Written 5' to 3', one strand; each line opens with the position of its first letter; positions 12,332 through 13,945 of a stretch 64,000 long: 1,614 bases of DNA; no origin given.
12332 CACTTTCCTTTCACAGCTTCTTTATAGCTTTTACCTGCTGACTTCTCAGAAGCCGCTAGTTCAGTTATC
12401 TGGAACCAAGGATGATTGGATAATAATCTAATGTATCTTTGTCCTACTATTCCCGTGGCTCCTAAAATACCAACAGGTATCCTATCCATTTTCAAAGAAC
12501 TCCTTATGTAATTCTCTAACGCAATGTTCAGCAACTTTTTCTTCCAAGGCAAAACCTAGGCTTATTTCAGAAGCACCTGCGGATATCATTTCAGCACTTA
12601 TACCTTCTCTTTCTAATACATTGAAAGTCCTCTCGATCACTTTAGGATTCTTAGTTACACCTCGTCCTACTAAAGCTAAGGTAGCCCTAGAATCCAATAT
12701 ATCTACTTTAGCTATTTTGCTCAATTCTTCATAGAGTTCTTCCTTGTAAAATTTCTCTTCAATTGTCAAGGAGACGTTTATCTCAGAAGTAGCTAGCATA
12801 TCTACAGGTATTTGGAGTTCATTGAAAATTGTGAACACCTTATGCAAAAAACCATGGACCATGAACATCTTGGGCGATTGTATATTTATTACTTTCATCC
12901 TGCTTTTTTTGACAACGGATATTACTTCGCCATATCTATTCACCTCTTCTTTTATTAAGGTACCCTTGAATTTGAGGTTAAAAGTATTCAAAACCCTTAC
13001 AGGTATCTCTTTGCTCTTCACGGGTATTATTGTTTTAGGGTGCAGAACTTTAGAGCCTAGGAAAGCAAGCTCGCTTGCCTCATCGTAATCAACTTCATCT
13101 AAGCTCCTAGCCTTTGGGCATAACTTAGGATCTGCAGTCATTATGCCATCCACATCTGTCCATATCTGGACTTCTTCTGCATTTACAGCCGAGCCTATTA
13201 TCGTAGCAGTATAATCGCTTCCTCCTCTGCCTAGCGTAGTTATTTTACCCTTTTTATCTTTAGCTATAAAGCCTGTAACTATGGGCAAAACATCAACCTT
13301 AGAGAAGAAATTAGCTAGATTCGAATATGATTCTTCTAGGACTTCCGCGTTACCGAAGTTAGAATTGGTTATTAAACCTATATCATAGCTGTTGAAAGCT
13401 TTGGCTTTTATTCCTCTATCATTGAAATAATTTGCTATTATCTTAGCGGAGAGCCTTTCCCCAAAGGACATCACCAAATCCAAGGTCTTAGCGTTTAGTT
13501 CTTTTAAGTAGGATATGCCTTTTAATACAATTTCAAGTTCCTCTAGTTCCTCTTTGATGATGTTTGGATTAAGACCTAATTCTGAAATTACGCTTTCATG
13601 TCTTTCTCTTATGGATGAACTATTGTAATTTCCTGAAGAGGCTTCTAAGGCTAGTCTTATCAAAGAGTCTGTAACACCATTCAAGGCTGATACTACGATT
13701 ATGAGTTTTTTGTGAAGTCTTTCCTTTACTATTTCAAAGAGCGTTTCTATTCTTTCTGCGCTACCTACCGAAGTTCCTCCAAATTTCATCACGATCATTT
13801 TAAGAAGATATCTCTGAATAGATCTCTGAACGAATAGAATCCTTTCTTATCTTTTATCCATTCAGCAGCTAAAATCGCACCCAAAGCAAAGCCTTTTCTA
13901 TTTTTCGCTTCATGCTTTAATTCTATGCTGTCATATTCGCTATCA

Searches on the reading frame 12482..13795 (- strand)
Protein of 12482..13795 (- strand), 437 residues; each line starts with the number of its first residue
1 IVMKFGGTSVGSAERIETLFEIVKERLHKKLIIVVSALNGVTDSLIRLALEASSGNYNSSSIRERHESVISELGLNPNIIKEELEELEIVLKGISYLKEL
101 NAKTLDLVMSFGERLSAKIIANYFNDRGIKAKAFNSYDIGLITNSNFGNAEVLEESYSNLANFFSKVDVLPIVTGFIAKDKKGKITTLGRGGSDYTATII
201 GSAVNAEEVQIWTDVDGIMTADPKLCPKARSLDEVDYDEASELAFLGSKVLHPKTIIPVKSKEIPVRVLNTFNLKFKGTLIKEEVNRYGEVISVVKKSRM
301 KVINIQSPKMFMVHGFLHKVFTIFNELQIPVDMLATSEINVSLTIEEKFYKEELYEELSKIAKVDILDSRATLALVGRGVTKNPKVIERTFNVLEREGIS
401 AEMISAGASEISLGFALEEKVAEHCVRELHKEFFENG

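Call 67: search_protein_families(library=pfam, proteins=[window:12482-13795:-], max_evalue=0.00001)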
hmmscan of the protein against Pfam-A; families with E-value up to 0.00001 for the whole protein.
window:12482-13795:- (437 aa): 2 families
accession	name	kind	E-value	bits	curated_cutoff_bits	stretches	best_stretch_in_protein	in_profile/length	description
PF00696.33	AA_kinase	-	1.1e-55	189.3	24.9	1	1-270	3-234/234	Amino acid kinase family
PF22468.2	ACT_9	-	7.9e-23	80.4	27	1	374-433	2-61/61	ACT domain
